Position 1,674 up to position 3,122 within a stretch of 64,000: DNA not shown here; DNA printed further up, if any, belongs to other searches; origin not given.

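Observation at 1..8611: Sigma-54-controlled island coupling an HcnABC/PDH1-like four-subunit dehydrogenase to a tungsten-type aldehyde:ferredoxin oxidoreductase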

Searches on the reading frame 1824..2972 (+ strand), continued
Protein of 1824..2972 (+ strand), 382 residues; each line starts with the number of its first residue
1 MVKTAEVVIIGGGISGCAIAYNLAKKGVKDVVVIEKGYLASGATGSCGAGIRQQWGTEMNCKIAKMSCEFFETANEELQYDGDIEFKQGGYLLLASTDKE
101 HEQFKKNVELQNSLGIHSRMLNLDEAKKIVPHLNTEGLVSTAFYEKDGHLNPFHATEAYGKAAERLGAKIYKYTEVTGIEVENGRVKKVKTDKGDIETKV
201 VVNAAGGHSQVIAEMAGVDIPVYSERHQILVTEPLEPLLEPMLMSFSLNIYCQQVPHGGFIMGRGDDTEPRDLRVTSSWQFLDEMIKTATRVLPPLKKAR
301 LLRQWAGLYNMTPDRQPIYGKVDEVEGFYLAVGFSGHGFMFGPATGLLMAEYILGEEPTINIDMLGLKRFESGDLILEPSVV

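Call 42: search_protein_families(library=ncbifam, proteins=[L093:6105-7610:+, L081:1736-2749:+, L083:14653-15894:+, L098:19232-20026:+, L086:16688-17503:+, L153:6354-7856:+, L153:13177-14310:+, L153:11168-12802:+, L133:12216-13943:+], max_evalue=0.00001)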
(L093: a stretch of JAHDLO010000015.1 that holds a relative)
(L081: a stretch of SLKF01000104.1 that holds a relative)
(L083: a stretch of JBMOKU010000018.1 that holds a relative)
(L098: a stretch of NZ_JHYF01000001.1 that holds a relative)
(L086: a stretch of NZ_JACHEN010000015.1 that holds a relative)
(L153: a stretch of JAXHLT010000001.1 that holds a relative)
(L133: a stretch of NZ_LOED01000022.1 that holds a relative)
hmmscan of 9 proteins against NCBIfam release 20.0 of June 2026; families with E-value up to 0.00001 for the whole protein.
L093:6105-7610:+ (501 aa): 1 family
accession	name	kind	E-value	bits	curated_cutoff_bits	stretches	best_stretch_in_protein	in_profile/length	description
NF037979.1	Na_transp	subfamily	3.6e-31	108.6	50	1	15-403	6-375/419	sodium-dependent transporter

L081:1736-2749:+ (337 aa): 6 families
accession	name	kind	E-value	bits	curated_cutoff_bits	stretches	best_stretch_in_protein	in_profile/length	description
NF010576.0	PRK13969.1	equivalog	8.7e-140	465.4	556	1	4-336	1-334/335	proline racemase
NF010578.0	PRK13971.1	equivalog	1.5e-92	310.3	376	1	10-336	6-332/333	4-hydroxyproline epimerase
NF045511.1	TransHydProDhtase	equivalog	2.4e-92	309.6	540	1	4-337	1-335/335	trans-3-hydroxy-L-proline dehydratase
NF047722.1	T3LHypDht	equivalog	2.6e-69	233.9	550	1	4-336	1-335/341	trans-3-hydroxy-L-proline dehydratase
NF052296.1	HdxProlEpimProt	equivalog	4.7e-60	203.6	450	1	11-334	2-308/309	4-hydroxyproline epimerase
NF010577.0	PRK13970.1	equivalog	2.8e-48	164.8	442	1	9-333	4-308/311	4-hydroxyproline epimerase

L083:14653-15894:+ (413 aa): 18 families
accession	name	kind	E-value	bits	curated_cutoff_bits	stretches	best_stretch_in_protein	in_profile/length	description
NF001221.0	PRK00197.1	equivalog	4e-177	589.1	289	1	2-413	5-418/418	glutamate-5-semialdehyde dehydrogenase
TIGR00407.1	proA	equivalog_domain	1.8e-151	504.5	317.45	1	13-402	3-398/398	glutamate-5-semialdehyde dehydrogenase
TIGR01092.1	P5CS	equivalog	8.9e-94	315.1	796.75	1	12-411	296-694/715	delta l-pyrroline-5-carboxylate synthetase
NF047625.1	AcylSulfactDhSauS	equivalog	1.6e-20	73.4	600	1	94-273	83-262/464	acylating sulfoacetaldehyde dehydrogenase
NF011927.0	PRK15398.1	subfamily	3e-17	62.4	403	1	96-275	113-292/465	aldehyde dehydrogenase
NF010378.0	PRK13805.1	equivalog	8e-17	60.3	951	1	106-274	103-272/872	bifunctional acetaldehyde-CoA/alcohol dehydrogenase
NF052305.1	DioxValDhHalo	equivalog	3.4e-16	59.2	750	1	106-311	134-339/483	2,5-dioxovalerate dehydrogenase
NF040648.1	lactal_redase_Meth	equivalog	1.2e-15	57.5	650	1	96-275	113-294/463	lactaldehyde dehydrogenase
TIGR02518.1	EutH_ACDH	equivalog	7.8e-14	51.4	620.1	1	106-266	97-257/488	acetaldehyde dehydrogenase (acetylating)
NF050084.1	pip_6_carb_DH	equivalog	4.5e-10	39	730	1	111-277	115-285/475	L-piperidine-6-carboxylate dehydrogenase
NF042993.1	AlphKGSA_gudD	equivalog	7.9e-10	38.1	770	1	111-277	138-305/481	alpha-ketoglutaric semialdehyde dehydrogenase GucD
NF007497.0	PRK10090.1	equivalog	1.9e-09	36.8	500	1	131-280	162-310/480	aldehyde dehydrogenase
TIGR01804.1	BADH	equivalog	2.6e-08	32.8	668.6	1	110-280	130-301/467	betaine-aldehyde dehydrogenase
NF045736.1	PaDhStyDRhodo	equivalog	1.8e-07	30.1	800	0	112-270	142-301/479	phenylacetaldehyde dehydrogenase StyD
NF050026.1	AcaldDHExaC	equivalog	5.5e-07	28.6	900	0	108-276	146-319/503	acetaldehyde dehydrogenase ExaC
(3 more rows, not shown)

L098:19232-20026:+ (264 aa): 9 families
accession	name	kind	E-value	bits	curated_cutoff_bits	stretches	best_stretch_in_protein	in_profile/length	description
TIGR01027.1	proB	equivalog_domain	4.1e-91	305.8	186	1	10-262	1-253/363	glutamate 5-kinase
TIGR01092.1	P5CS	equivalog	1.9e-44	152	796.75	1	5-262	3-275/715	delta l-pyrroline-5-carboxylate synthetase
NF040647.1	IPPK_Arch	equivalog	2.3e-18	66.4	120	1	13-254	2-252/259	isopentenyl phosphate kinase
TIGR02076.1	pyrH_arch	equivalog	1.2e-14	54.5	158.05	1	155-259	119-220/222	UMP kinase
TIGR02075.1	pyrH_bact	equivalog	1e-11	44.9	243.9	0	155-208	138-192/233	UMP kinase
TIGR00761.1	argB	equivalog_domain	2.2e-08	33.9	151.3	1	111-205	114-204/231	acetylglutamate kinase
NF010659.0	PRK14058.1-1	equivalog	8.6e-08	31.6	223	1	104-251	122-259/267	[LysW]-aminoadipate kinase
TIGR00746.1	arcC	equivalog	1.7e-07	30.6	358.25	0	128-227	185-277/309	carbamate kinase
TIGR00657.1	asp_kinases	subfamily_domain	5.2e-06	25.8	208.7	0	107-240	142-271/442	aspartate kinase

L086:16688-17503:+ (271 aa): 7 families
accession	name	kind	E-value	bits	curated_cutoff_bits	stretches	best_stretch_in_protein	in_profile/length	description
TIGR00112.1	proC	equivalog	1.6e-85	286.9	196.75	1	5-266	1-263/263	pyrroline-5-carboxylate reductase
NF005813.0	PRK07679.1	exception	3e-57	194.1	404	1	3-268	4-270/279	pyrroline-5-carboxylate reductase ProI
NF008839.0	PRK11880.2-4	equivalog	1.1e-47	162.6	288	1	4-265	3-251/252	pyrroline-5-carboxylate reductase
NF005814.0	PRK07680.1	equivalog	9.8e-34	116.8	278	1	4-246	2-244/275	late competence protein ComER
NF005384.0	PRK06928.1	exception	1.4e-30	106.7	301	1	3-241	2-242/277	pyrroline-5-carboxylate reductase ProG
NF005063.0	PRK06476.1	equivalog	4.6e-29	101.8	254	1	4-265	2-255/258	pyrroline-5-carboxylate reductase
NF006410.0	PRK08655.1-4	equivalog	8.8e-07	28.1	498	1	30-185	29-191/446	prephenate dehydrogenase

L153:6354-7856:+ (500 aa): 11 families
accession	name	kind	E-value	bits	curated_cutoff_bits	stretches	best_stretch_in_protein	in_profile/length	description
TIGR02121.1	Na_Pro_sym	equivalog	2.8e-194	646.4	515.5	1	4-494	3-484/488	sodium/proline symporter PutP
NF011948.0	PRK15419.1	equivalog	6.9e-153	510.1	955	1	3-493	6-487/502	sodium/proline symporter PutP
TIGR00813.1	sss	superfamily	4.8e-93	312.5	184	1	32-442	1-411/411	sodium/solute symporter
TIGR02119.1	panF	equivalog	5.5e-67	226.8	328.05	1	4-480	3-469/471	sodium/pantothenate symporter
TIGR03648.1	Na_symport_lg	subfamily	3.8e-48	164.3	320.75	2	6-314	7-305/547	VC_2705 family sodium/solute symporter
NF058657.1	MncbAcdTpMctC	equivalog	6.7e-32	110.6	670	1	6-448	10-450/527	monocarboxylic acid transporter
NF006903.2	PRK09395.1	subfamily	2.6e-30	105.3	750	1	5-446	38-474/552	cation/acetate symporter ActP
TIGR02711.1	symport_actP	equivalog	1.4e-28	100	1099.25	1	5-444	35-470/549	cation/acetate symporter ActP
NF007790.0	PRK10484.1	equivalog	1.4e-28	100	401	1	5-477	6-481/527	solute:sodium symporter family transporter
NF009135.0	PRK12488.1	subfamily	7.1e-25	87.6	850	1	5-446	35-472/549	cation/acetate symporter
NF046076.1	monocarbox_MctP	equivalog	1.1e-20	73.8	625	1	10-447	10-435/481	monocarboxylate uptake permease MctP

L153:13177-14310:+ (377 aa): 13 families
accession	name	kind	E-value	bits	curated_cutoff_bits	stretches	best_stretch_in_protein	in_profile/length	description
NF006412.0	PRK08659.1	equivalog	2.4e-170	566.8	411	1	2-376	2-376/378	2-oxoacid:acceptor oxidoreductase subunit alpha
NF007206.0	PRK09627.1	equivalog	1.9e-122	408.8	579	1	9-375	7-374/375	2-oxoglutarate synthase subunit alpha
TIGR03710.1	OAFO_sf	subfamily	2.4e-114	383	482.75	1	4-371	192-559/561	2-oxoacid:acceptor oxidoreductase subunit alpha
NF005507.0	PRK07119.1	subfamily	1.6e-83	280.5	399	2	4-190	3-189/352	3-methyl-2-oxobutanoate dehydrogenase subunit VorB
NF041170.1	Oxoac_fdxalpha_Archa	equivalog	1.8e-75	254.5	800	1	6-376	236-622/636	2-oxoacid:ferredoxin oxidoreductase subunit alpha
NF040682.1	PorA_Arch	equivalog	1.1e-27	97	550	1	5-334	3-320/387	pyruvate synthase subunit PorA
NF006232.0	PRK08366.1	equivalog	3.9e-23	81.7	646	1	5-335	7-324/394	2-ketoisovalerate ferredoxin oxidoreductase subunit alpha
TIGR03336.1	IOR_alpha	equivalog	5.4e-23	81.1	650.9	1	5-185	2-176/595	indolepyruvate ferredoxin oxidoreductase subunit alpha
NF006233.0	PRK08367.1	equivalog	1.3e-20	73.6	625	1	6-333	5-320/394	pyruvate ferredoxin oxidoreductase subunit alpha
NF007201.0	PRK09622.1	equivalog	5.4e-20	71.7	590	2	21-178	26-181/405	2-oxoacid:ferredoxin oxidoreductase subunit alpha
NF045764.1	PhenlGlyoxDHPadG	equivalog_domain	3.7e-17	61.9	700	2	7-171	4-166/398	NADH-dependent phenylglyoxylate dehydrogenase subunit alpha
NF045791.1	OxalOxredalpha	equivalog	3.6e-09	36.1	500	0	272-324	259-311/395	oxalate oxidoreductase subunit alpha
TIGR02176.1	pyruv_ox_red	equivalog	5.6e-06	24.5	911.35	0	23-331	18-322/1167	pyruvate:ferredoxin (flavodoxin) oxidoreductase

L153:11168-12802:+ (544 aa): 38 families (the best 25 are shown)
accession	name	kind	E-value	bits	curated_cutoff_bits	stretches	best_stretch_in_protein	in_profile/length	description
TIGR01236.1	D1pyr5carbox1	equivalog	6.8e-239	793.9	613.6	1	14-541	2-532/533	L-glutamate gamma-semialdehyde dehydrogenase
NF002852.0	PRK03137.1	subfamily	8.8e-120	400.9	648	1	14-529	7-513/514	L-glutamate gamma-semialdehyde dehydrogenase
TIGR01237.1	D1pyr5carbox2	equivalog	4.2e-108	362.4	659.65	1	34-529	22-510/511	L-glutamate gamma-semialdehyde dehydrogenase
NF008869.0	PRK11904.1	equivalog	7e-81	272.4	747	1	24-529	534-1027/1042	bifunctional proline dehydrogenase/L-glutamate gamma-semialdehyde dehydrogenase PutA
NF042993.1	AlphKGSA_gudD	equivalog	3.9e-70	237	770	1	51-510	13-462/481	alpha-ketoglutaric semialdehyde dehydrogenase GucD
TIGR01238.1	D1pyr5carbox3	equivalog_domain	2.6e-67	227.5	485.2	1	26-522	20-497/500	L-glutamate gamma-semialdehyde dehydrogenase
NF008772.0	PRK11809.1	equivalog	9.3e-67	225.6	1750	1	50-525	652-1111/1318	trifunctional transcriptional regulator/proline dehydrogenase/L-glutamate gamma-semialdehyde dehydrogenase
NF052305.1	DioxValDhHalo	equivalog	6.3e-64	216.6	750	1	52-508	15-460/483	2,5-dioxovalerate dehydrogenase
TIGR01804.1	BADH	equivalog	3.6e-60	203.8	668.6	1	53-508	9-452/467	betaine-aldehyde dehydrogenase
NF006916.0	PRK09407.1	equivalog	7.7e-60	203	521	1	48-529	25-493/526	succinic semialdehyde dehydrogenase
NF010000.0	PRK13473.1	subfamily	2.4e-59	201.2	615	1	46-507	5-452/475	aminobutyraldehyde dehydrogenase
NF040792.1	glyc_ald_dh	equivalog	1.2e-54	186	760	1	49-518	6-463/488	D-glyceraldehyde dehydrogenase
TIGR02299.1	HpaE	equivalog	5.7e-54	183.5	638.35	1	46-526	3-474/488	5-carboxymethyl-2-hydroxymuconate semialdehyde dehydrogenase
NF009725.0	PRK13252.1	equivalog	2.3e-53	181.3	593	1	47-513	10-465/488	betaine-aldehyde dehydrogenase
NF040648.1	lactal_redase_Meth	equivalog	4.4e-52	177.6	650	1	46-507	1-442/463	lactaldehyde dehydrogenase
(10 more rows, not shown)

L133:12216-13943:+ (575 aa): 10 families
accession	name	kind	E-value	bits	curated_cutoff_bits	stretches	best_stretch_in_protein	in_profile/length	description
NF052631.1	prodigiosin_PigC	equivalog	3.5e-17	61.6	1300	1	55-199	28-169/883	prodigiosin ligase PigC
NF004881.0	PRK06241.2-2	equivalog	1.1e-16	60.4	883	1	93-199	79-182/898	phosphoenolpyruvate synthase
NF005057.0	PRK06464.1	equivalog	1.3e-15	56.5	598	1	56-218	38-207/798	phosphoenolpyruvate synthase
NF052632.1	undecylprod_RedH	equivalog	8.7e-15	53.7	1350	1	55-198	29-164/880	undecylprodigiosin ligase RedH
TIGR01418.1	PEP_synth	equivalog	2.9e-14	52.4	739.75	1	56-240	33-219/784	pyruvate, water dikinase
NF041857.1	RIF_Ptrans_rph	equivalog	4.4e-09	35.3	999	1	58-198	33-183/864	rifamycin-inactivating phosphotransferase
NF004877.0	PRK06241.1-2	subfamily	6.2e-09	34.7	866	1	94-198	87-185/869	phosphoenolpyruvate synthase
NF004878.0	PRK06241.1-3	subfamily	3.2e-08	32.1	945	1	60-215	36-193/891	phosphoenolpyruvate synthase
NF004882.0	PRK06241.2-3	equivalog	2.4e-06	25.9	850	1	108-198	87-172/827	phosphoenolpyruvate synthase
NF004880.0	PRK06241.2-1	equivalog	4.8e-06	24.8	972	0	94-199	77-179/837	phosphoenolpyruvate synthase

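Call 56: search_solved_structures(query=window:1824-2972:+, max_evalue=1e-48, show_alignments=2)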
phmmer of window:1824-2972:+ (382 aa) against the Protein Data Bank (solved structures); distinct sequences matched with E-value up to 1e-48: 4.
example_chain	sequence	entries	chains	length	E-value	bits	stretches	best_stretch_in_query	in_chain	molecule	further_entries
1y56_B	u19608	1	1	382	1.5e-88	300.4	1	4-375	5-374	sarcosine oxidase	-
3ada_B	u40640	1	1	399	2.8e-50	174.5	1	3-378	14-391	SARCOSINE OXIDASE BETA SUBUNIT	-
1vrq_B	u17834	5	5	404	3e-50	174.4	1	3-378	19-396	Sarcosine oxidase beta subunit | Subunit beta of sarcosine oxidase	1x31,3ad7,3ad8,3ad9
2gag_B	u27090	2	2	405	3.2e-49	171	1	3-378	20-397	heterotetrameric sarcosine oxidase beta-subunit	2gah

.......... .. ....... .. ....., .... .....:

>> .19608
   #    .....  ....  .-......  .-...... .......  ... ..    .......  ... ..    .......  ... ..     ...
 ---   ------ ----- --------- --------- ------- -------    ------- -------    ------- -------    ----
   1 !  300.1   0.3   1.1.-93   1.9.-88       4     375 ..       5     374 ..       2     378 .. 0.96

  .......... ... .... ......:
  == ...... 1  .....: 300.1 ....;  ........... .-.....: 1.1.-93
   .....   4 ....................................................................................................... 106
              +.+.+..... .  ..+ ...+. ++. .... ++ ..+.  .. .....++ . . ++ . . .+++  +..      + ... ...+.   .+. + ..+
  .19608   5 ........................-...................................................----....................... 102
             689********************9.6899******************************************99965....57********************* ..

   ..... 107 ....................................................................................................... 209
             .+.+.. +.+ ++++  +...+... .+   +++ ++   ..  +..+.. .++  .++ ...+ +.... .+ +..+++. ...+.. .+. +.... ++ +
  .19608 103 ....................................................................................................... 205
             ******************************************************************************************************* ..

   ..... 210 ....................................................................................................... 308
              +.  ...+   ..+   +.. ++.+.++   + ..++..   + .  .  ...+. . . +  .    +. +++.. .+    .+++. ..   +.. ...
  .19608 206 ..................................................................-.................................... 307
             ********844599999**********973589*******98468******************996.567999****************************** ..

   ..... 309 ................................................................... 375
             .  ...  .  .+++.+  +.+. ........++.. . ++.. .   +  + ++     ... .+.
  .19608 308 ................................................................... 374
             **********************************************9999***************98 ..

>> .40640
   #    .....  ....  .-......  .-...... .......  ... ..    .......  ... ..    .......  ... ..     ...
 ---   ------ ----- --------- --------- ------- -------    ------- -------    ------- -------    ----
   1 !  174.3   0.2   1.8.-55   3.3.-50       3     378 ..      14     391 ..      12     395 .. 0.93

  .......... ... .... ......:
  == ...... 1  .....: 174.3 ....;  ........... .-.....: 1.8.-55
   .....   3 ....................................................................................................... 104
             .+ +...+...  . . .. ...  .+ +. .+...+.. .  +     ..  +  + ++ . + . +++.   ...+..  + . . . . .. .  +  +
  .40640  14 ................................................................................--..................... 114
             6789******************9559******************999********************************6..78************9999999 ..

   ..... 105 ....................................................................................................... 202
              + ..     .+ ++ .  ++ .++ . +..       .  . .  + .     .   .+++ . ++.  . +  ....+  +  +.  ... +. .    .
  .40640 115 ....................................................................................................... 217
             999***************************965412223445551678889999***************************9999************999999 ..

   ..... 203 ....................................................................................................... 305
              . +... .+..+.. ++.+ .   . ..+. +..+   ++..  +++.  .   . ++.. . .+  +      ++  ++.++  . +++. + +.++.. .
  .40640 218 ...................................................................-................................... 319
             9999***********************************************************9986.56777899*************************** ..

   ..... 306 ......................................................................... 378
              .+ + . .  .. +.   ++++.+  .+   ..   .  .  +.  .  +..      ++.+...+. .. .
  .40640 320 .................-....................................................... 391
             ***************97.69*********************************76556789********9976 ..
